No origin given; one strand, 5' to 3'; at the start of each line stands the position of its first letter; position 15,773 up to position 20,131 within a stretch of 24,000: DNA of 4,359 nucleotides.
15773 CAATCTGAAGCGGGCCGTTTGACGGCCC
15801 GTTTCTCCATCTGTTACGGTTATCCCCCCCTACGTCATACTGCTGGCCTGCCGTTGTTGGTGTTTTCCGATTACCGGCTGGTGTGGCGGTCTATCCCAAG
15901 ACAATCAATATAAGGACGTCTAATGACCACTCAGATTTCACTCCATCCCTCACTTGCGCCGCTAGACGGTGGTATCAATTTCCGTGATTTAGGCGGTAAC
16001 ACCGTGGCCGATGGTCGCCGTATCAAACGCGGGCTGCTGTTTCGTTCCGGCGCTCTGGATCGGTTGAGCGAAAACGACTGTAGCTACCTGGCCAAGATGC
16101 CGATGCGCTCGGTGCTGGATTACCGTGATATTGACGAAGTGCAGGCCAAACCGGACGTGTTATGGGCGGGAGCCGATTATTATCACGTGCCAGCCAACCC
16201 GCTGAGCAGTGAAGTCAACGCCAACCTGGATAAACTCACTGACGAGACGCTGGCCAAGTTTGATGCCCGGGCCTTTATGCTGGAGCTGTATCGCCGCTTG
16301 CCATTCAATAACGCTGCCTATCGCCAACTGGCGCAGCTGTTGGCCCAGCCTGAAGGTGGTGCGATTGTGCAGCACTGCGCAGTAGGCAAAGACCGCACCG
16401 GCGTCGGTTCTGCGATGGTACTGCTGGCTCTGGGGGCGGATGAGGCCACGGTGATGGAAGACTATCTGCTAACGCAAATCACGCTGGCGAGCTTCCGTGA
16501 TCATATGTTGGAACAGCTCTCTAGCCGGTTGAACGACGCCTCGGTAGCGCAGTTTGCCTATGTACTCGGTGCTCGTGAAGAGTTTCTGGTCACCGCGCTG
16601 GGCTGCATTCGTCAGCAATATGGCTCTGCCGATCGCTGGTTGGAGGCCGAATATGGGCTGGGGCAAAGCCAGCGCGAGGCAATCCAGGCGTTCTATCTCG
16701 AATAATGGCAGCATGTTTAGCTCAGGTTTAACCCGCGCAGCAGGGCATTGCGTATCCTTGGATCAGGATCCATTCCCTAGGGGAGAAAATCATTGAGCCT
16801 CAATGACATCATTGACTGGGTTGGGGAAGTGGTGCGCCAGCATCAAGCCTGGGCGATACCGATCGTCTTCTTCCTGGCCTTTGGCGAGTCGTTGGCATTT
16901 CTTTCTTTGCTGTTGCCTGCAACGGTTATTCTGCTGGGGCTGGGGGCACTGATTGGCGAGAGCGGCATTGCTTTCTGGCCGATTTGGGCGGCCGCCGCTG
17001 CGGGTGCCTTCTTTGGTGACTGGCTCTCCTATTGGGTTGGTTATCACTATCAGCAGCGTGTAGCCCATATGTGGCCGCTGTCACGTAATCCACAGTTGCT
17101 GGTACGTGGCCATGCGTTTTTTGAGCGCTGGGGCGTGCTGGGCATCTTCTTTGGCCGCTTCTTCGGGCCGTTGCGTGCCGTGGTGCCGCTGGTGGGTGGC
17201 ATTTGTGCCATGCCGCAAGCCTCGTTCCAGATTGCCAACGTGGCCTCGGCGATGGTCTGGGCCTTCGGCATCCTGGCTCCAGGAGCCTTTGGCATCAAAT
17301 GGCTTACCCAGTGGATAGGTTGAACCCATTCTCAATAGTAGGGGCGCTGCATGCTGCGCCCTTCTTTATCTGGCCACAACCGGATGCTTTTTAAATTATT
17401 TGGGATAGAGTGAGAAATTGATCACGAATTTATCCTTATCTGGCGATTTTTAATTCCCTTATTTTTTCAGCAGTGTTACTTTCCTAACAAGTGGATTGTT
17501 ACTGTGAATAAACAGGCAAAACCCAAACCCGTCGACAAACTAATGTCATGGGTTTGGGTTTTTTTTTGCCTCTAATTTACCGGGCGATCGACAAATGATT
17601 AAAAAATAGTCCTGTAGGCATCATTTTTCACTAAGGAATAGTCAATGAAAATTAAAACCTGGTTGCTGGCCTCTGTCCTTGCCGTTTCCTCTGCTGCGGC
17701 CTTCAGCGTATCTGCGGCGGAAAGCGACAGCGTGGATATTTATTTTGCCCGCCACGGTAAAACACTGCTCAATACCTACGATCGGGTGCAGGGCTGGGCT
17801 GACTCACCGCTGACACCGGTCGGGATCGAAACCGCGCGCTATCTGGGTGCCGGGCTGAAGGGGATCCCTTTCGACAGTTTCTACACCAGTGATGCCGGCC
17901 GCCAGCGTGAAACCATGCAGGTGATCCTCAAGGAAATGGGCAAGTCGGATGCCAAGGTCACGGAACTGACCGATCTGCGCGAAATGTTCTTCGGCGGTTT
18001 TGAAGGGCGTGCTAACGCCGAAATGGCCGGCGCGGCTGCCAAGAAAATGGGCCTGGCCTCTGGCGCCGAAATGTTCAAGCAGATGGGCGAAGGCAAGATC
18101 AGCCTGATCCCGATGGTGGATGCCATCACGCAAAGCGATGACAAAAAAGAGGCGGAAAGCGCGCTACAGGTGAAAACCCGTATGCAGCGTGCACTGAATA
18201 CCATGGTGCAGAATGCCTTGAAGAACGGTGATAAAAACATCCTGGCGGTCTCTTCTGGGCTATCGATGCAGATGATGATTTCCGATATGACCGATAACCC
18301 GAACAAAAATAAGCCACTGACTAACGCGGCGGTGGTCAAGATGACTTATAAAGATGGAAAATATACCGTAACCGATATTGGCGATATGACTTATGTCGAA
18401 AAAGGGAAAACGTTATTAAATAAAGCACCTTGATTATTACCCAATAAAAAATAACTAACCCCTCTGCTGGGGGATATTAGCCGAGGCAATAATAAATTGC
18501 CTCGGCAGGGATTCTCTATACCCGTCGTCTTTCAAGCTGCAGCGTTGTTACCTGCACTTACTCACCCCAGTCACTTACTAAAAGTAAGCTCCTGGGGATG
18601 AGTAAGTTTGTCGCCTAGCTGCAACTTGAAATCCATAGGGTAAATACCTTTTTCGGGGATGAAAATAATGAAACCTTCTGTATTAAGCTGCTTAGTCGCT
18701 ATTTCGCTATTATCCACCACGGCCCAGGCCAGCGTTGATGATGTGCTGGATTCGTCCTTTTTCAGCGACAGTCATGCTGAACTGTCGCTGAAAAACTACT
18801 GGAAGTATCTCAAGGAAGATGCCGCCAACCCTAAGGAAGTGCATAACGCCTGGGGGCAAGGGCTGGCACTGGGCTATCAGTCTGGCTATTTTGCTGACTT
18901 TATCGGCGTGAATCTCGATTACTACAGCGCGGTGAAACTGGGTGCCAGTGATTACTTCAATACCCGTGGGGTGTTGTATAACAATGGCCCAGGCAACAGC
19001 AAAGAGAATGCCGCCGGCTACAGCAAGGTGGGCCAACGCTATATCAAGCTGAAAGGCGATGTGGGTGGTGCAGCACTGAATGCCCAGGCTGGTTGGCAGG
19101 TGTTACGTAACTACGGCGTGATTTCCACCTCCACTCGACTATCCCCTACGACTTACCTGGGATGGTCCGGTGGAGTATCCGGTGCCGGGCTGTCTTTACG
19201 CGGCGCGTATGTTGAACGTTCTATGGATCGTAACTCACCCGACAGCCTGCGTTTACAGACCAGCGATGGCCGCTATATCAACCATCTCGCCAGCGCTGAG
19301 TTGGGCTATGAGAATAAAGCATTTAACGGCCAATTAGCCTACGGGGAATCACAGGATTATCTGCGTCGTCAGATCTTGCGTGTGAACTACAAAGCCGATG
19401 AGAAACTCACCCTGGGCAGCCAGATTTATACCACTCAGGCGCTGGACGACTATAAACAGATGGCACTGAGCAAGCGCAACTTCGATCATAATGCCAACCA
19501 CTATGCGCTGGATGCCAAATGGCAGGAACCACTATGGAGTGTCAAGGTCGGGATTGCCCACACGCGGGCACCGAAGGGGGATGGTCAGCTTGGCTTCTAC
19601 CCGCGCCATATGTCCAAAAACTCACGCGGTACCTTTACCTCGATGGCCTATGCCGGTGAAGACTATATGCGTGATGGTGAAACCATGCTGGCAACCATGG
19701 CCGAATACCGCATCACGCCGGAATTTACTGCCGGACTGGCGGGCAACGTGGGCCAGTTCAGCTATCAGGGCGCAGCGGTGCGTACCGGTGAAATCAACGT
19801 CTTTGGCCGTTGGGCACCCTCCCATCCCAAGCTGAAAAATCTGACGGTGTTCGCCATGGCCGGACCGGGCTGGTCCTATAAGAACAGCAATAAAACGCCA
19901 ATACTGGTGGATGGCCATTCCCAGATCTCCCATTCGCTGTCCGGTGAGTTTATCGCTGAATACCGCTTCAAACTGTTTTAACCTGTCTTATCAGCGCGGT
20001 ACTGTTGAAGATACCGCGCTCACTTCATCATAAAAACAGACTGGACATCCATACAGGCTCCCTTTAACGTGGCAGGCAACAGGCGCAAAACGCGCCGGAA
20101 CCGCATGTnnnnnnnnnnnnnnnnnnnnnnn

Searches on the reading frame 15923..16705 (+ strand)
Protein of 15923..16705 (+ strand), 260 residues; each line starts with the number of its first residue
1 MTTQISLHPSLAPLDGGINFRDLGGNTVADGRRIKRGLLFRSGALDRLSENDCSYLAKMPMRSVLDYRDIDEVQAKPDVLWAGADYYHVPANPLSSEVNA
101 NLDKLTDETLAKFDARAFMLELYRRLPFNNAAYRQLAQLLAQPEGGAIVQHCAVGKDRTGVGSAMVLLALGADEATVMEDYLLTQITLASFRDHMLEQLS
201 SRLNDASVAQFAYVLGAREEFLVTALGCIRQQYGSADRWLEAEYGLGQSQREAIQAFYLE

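Call 28: search_protein_families(library=ncbifam, proteins=[window:15923-16705:+], max_evalue=0.00001)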
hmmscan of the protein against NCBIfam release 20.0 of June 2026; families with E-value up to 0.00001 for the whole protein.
window:15923-16705:+ (260 aa): 0 families

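Call 49: search_protein_families(library=pfam, proteins=[window:15923-16705:+], max_evalue=0.001)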
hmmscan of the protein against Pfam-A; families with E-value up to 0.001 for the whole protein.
window:15923-16705:+ (260 aa): 1 family
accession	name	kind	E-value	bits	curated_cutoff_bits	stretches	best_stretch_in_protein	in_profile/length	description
PF13350.11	Y_phosphatase3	-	2.4e-64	218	22.2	1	13-260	2-240/240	Tyrosine phosphatase family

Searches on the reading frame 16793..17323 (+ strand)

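Call 28: search_protein_families(library=ncbifam, proteins=[window:16793-17323:+], max_evalue=0.00001)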
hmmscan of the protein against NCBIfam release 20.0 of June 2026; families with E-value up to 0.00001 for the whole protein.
window:16793-17323:+ (176 aa): 1 family
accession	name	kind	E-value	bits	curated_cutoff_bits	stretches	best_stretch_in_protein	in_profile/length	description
NF008102.0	PRK10847.1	equivalog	5e-11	42.8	236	1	10-158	18-169/219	DedA family protein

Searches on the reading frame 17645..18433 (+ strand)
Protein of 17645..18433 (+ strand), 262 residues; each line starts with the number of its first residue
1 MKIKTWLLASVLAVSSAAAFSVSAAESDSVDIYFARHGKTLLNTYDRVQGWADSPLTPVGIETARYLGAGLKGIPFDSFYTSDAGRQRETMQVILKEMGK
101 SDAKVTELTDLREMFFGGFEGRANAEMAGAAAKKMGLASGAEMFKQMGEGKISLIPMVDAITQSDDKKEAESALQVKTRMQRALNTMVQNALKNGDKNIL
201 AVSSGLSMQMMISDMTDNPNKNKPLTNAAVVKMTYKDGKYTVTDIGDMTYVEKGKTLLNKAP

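Call 28: search_protein_families(library=ncbifam, proteins=[window:17645-18433:+], max_evalue=0.00001)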
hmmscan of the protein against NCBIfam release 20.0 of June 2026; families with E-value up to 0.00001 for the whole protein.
window:17645-18433:+ (262 aa): 15 families
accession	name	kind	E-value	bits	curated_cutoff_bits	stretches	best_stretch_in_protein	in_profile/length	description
TIGR03162.1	ribazole_cobC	equivalog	2.5e-16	59.6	162.9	1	32-129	1-94/176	alpha-ribazole phosphatase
NF002901.0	PRK03482.1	equivalog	1.2e-15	57.7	261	1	31-240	3-189/215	2,3-diphosphoglycerate-dependent phosphoglycerate mutase GpmB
NF011580.0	PRK15004.1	equivalog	3.6e-15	56.5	250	1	32-129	3-97/203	adenosylcobalamin/alpha-ribazole phosphatase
NF010713.0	PRK14115.1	equivalog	4.8e-12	45.7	305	1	34-131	6-105/248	2,3-diphosphoglycerate-dependent phosphoglycerate mutase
NF002339.0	PRK01295.1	equivalog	5.4e-12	45.6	316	1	34-124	7-99/206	2,3-bisphosphoglycerate-dependent phosphoglycerate mutase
NF005567.0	PRK07238.1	equivalog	3.2e-11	43.2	326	1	21-197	169-343/378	bifunctional RNase H/acid phosphatase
TIGR01258.1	pgm_1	subfamily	1.4e-10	41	81.7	1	33-129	4-102/245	2,3-bisphosphoglycerate-dependent phosphoglycerate mutase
NF009994.0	PRK13463.1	equivalog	3.8e-08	33.3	277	1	31-126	4-96/203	phosphoserine phosphatase 1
NF038349.1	dPGM_arch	equivalog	7e-08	32.6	225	1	33-126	2-93/194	2,3-diphosphoglycerate-dependent phosphoglycerate mutase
NF002217.0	PRK01112.1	equivalog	7e-08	32.1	320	1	34-100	6-72/228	2,3-bisphosphoglycerate-dependent phosphoglycerate mutase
NF010715.0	PRK14117.1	equivalog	1.6e-07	31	421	1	30-129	2-103/230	phosphoglycerate mutase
NF010718.0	PRK14120.1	equivalog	3.2e-07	29.9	366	1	34-212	9-191/249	phosphoglyceromutase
NF010714.0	PRK14116.1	equivalog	3.6e-07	29.9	401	1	33-129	5-103/229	2,3-diphosphoglycerate-dependent phosphoglycerate mutase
TIGR03848.1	MSMEG_4193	subfamily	5e-07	29.4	203.85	1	34-132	4-100/204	MSMEG_4193 family putative phosphomutase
NF045917.1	PhserinePhPspA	equivalog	5.8e-06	26.1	350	0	30-123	2-92/211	phosphoserine phosphatase PspA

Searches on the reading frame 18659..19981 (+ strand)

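Call 49: search_protein_families(library=pfam, proteins=[window:18659-19981:+], max_evalue=0.001)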
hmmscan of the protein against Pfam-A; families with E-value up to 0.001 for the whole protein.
window:18659-19981:+ (440 aa): 1 family
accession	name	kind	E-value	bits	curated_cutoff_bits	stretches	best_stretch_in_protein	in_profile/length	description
PF03573.19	OprD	-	3e-14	53.4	25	1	33-266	2-239/394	outer membrane porin, OprD family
